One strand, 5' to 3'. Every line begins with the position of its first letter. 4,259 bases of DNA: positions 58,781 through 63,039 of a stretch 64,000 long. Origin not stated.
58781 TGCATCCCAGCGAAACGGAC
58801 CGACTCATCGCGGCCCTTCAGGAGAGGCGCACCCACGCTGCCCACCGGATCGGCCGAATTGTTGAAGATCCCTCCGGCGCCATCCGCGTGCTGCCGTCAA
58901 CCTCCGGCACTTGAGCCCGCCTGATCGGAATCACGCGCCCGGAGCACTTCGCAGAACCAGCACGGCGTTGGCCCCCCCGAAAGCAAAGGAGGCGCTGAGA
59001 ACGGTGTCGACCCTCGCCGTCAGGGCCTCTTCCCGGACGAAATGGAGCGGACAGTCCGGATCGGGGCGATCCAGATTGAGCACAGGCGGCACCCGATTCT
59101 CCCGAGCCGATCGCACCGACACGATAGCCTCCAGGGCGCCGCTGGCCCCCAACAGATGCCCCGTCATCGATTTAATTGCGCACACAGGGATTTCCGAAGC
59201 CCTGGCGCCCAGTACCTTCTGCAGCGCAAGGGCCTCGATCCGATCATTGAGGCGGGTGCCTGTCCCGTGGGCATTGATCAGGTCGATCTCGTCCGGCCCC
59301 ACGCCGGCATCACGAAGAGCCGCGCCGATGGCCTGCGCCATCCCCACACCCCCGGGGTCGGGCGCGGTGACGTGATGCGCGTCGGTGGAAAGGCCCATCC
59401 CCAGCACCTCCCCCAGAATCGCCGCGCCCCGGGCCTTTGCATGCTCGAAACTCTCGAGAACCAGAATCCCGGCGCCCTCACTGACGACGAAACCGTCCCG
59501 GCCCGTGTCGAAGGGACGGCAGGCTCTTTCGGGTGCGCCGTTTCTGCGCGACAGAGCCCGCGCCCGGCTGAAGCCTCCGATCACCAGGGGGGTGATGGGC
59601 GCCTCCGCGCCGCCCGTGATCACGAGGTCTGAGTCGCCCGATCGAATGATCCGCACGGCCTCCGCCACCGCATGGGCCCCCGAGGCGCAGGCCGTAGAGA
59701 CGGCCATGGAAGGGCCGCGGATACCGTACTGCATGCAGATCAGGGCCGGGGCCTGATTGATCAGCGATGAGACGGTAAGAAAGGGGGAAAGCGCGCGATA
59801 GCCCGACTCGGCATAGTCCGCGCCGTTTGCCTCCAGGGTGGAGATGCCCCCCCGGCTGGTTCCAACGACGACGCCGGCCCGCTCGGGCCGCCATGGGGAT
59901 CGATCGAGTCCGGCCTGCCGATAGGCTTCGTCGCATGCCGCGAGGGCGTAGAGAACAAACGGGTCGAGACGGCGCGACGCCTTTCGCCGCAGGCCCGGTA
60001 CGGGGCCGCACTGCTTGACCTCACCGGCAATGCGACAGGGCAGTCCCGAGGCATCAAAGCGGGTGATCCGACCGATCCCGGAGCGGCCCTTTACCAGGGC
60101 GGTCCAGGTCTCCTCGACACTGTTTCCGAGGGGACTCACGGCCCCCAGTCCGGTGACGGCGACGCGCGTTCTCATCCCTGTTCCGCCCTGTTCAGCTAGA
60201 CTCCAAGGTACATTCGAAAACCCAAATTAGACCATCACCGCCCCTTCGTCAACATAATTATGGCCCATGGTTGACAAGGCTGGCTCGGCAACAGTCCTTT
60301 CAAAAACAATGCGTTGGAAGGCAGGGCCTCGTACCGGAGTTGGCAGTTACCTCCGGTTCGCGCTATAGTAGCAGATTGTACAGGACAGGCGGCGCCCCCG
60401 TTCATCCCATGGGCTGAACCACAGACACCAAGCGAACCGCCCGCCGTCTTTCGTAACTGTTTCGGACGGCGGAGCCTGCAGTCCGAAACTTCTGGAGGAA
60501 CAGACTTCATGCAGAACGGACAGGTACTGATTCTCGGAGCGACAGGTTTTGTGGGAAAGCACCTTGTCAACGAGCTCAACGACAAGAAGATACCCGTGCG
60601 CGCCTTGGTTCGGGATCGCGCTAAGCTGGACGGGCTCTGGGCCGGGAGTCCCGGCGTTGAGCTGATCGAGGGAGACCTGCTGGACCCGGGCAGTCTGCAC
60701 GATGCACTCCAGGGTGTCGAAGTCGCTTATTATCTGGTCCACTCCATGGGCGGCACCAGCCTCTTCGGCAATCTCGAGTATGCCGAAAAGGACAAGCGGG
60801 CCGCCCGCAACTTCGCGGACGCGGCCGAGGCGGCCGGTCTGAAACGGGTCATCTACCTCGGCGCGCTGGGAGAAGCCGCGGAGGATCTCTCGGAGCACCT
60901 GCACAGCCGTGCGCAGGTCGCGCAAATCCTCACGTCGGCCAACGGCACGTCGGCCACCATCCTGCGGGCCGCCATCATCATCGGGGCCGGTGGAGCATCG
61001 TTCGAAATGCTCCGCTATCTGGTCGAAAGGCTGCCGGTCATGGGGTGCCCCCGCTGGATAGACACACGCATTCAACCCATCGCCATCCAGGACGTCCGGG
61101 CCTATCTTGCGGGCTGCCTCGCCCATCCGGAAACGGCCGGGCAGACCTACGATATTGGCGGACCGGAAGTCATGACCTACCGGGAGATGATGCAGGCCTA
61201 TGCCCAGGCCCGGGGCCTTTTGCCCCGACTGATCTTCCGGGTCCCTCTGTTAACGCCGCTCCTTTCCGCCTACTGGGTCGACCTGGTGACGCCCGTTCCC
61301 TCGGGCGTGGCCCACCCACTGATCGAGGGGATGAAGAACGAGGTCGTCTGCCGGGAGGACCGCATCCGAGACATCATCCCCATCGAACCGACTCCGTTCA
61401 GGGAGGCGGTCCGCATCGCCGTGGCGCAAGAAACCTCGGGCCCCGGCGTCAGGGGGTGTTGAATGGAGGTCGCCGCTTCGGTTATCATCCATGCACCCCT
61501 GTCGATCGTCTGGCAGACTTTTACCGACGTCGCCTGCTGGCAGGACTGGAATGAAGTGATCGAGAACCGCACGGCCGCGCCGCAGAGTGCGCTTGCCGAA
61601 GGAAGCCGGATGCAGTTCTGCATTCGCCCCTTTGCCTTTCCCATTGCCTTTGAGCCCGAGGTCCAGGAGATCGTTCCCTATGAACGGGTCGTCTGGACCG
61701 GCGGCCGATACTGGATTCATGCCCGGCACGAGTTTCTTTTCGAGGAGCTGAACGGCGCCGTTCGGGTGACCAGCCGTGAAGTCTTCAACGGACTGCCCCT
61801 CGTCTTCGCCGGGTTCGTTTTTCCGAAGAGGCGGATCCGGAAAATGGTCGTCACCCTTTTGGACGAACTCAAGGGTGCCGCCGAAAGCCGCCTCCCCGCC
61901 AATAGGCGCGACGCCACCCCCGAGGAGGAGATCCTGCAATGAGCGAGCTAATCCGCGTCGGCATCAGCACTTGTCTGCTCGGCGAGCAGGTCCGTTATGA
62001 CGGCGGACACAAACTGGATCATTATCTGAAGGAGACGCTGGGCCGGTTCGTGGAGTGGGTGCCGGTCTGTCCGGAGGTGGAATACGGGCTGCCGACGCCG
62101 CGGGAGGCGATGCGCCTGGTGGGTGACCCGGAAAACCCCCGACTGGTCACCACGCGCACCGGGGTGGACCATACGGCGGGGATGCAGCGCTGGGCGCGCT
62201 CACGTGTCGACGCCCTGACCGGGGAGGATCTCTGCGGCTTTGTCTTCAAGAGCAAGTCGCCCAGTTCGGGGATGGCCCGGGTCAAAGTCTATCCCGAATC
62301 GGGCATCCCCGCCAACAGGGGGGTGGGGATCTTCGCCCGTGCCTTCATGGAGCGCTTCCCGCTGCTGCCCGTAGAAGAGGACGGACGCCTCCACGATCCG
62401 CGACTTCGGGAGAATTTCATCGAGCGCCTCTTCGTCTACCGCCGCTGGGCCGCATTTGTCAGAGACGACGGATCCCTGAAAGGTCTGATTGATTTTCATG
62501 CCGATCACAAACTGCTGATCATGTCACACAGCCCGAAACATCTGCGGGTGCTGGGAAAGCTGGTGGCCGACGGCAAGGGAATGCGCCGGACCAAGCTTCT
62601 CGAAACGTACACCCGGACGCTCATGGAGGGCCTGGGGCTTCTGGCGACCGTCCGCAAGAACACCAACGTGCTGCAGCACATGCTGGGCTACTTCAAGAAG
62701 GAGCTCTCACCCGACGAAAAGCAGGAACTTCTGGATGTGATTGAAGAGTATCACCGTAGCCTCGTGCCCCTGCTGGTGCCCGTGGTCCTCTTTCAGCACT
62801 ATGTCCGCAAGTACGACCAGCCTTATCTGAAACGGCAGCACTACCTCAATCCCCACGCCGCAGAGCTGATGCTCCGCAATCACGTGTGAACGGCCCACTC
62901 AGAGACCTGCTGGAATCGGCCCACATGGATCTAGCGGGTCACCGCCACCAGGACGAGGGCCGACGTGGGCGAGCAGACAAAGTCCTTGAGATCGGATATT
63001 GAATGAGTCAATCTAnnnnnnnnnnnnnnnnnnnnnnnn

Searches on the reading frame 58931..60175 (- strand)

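Call 55: search_protein_families(library=pfam, proteins=[window:58931-60175:-], max_evalue=0.0001)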
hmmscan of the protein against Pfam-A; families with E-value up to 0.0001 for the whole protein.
window:58931-60175:- (414 aa): 3 families
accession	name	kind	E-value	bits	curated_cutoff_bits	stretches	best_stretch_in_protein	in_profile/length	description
PF00109.32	ketoacyl-synt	-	1.5e-58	198.8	20.8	1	3-245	2-251/252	Beta-ketoacyl synthase, N-terminal domain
PF02801.28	Ketoacyl-synt_C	-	1.4e-33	115.8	20.8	1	254-368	1-118/119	Beta-ketoacyl synthase, C-terminal domain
PF00108.29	Thiolase_N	-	1.1e-07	31.9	26.4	1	147-191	67-113/260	Thiolase, N-terminal domain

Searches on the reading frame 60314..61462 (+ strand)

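Call 55: search_protein_families(library=pfam, proteins=[window:60314-61462:+], max_evalue=0.0001)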
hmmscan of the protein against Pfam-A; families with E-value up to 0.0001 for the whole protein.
window:60314-61462:+ (382 aa): 4 families
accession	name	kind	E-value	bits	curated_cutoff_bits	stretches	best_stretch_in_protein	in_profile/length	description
PF13460.12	NAD_binding_10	-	2.7e-21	76.7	27.2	1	75-191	1-105/184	NAD(P)H-binding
PF05368.20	NmrA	-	7.9e-20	72.1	27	1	68-207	2-135/298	NmrA-like family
PF01370.27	Epimerase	-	3.7e-14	53.2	20.9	1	71-188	1-122/240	NAD dependent epimerase/dehydratase family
PF01073.25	3Beta_HSD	-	1.2e-07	31.5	22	1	72-185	1-117/280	3-beta hydroxysteroid dehydrogenase/isomerase family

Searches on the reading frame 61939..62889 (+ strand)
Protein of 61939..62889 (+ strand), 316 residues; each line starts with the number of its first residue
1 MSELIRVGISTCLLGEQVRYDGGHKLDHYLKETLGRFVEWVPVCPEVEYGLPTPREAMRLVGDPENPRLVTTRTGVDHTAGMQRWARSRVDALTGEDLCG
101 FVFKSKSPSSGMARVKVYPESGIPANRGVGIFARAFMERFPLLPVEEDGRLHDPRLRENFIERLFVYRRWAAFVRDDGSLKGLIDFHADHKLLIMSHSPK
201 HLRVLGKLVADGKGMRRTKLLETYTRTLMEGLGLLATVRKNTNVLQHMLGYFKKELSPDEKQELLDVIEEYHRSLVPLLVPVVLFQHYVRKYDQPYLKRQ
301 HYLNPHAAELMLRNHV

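Call 55: search_protein_families(library=pfam, proteins=[window:61939-62889:+], max_evalue=0.0001)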
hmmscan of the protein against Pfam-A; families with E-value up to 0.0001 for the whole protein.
window:61939-62889:+ (316 aa): 2 families
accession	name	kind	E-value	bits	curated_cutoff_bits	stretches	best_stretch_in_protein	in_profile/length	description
PF04463.17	2-thiour_desulf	-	2.4e-41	141.5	34.7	1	7-148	1-141/141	2-thiouracil desulfurase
PF08349.16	DUF1722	-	4.9e-41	140.1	22.5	1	191-306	1-116/117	Protein of unknown function (DUF1722)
